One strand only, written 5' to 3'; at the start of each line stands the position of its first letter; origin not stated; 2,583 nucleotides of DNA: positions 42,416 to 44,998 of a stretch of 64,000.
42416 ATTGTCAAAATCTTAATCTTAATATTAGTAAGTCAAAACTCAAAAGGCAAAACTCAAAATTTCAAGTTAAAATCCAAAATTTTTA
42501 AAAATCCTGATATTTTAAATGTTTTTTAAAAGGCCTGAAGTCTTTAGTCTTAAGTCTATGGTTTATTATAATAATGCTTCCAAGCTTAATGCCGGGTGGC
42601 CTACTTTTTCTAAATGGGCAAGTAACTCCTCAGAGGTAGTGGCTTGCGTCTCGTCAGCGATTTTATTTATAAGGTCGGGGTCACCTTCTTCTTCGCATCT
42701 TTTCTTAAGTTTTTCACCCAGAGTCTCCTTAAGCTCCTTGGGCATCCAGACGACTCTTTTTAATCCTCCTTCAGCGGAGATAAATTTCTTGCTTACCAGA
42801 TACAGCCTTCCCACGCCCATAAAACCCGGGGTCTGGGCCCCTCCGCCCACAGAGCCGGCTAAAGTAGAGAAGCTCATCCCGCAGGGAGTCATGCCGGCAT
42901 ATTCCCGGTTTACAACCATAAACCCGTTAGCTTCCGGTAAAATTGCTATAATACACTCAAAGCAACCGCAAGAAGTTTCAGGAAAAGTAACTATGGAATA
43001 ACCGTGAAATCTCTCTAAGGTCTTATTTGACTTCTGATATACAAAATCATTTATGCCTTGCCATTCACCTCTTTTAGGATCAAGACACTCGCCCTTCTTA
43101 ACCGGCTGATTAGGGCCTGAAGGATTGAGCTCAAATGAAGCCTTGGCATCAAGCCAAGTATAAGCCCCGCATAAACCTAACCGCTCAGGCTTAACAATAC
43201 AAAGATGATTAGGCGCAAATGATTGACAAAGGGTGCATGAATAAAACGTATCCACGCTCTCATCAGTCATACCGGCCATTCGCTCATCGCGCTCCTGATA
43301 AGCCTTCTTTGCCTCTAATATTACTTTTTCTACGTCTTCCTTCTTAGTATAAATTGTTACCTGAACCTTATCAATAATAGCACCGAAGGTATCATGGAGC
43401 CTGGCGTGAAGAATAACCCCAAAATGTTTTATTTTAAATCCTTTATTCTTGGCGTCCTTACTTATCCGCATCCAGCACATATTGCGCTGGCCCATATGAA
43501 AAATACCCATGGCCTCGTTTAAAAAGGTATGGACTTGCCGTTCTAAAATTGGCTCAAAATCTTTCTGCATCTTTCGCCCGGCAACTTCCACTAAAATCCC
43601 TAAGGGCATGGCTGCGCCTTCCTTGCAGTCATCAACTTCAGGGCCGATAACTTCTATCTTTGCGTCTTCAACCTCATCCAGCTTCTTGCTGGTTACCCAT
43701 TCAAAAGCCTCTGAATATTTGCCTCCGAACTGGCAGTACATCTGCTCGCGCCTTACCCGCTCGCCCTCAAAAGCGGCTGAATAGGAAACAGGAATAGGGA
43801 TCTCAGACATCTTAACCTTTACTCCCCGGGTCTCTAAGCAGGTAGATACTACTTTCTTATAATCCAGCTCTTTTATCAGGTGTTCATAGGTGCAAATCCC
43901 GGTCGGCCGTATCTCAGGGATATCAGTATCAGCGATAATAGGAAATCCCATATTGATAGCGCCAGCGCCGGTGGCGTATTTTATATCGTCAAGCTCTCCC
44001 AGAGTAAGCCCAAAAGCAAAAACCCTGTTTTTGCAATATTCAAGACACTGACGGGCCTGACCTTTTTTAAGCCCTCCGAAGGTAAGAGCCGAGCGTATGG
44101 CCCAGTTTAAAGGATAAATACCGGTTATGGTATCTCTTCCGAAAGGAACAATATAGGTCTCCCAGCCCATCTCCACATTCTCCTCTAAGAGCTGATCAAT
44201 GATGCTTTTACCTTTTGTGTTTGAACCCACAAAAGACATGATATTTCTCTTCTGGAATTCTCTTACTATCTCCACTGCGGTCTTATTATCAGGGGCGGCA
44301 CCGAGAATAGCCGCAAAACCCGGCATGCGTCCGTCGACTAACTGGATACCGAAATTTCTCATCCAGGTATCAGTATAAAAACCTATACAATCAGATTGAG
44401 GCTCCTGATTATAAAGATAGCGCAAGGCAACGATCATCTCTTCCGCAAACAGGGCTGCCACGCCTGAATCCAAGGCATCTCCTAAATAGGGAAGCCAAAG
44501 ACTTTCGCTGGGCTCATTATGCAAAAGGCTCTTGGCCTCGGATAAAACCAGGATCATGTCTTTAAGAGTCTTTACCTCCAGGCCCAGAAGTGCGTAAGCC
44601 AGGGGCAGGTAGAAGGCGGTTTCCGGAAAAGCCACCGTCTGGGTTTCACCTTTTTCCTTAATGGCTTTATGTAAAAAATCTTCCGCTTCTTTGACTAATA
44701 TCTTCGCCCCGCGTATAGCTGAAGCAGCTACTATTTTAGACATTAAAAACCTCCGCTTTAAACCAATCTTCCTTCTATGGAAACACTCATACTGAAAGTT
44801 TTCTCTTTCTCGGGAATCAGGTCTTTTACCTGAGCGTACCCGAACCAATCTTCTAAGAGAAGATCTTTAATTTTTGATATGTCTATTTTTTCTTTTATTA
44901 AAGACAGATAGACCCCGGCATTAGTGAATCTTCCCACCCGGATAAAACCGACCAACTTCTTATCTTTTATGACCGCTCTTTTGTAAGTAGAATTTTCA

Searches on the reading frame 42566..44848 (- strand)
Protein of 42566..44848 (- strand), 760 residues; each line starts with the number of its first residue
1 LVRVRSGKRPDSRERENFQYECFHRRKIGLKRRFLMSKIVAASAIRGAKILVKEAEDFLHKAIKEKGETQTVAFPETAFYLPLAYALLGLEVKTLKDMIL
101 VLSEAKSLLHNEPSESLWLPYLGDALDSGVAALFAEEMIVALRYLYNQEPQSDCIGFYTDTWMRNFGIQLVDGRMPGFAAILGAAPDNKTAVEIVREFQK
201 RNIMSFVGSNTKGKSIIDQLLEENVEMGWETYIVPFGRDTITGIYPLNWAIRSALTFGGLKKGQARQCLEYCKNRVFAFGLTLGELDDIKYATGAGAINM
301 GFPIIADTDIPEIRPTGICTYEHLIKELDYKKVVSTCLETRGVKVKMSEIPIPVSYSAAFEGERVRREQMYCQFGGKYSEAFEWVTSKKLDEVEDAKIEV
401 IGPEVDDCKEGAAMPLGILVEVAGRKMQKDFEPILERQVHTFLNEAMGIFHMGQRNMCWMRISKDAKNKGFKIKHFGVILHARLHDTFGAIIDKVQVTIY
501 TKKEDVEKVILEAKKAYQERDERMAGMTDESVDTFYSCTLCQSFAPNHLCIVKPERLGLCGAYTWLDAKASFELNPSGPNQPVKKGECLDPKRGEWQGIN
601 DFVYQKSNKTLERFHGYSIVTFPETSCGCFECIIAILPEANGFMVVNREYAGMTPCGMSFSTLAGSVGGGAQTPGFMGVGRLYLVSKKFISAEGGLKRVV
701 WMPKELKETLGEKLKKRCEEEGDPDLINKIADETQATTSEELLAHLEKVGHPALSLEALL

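Call 9: search_protein_families(library=pfam, proteins=[window:42566-44848:-])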
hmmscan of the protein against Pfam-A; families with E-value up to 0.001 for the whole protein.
window:42566-44848:- (760 aa): 3 families
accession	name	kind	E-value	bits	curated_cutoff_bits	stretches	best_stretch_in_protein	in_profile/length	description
PF19436.4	ACS_CODH_B_C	-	1.5e-121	405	25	1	517-759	1-244/245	ACS/CODH beta subunit C-terminal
PF03598.20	CdhC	-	1.2e-65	220.6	24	1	352-506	1-155/155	CO dehydrogenase/acetyl-CoA synthase complex beta subunit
PF18537.6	CODH_A_N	-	7.7e-26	90.4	32.2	1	58-145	3-83/83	Carbon monoxide dehydrogenase subunit alpha N-terminal domain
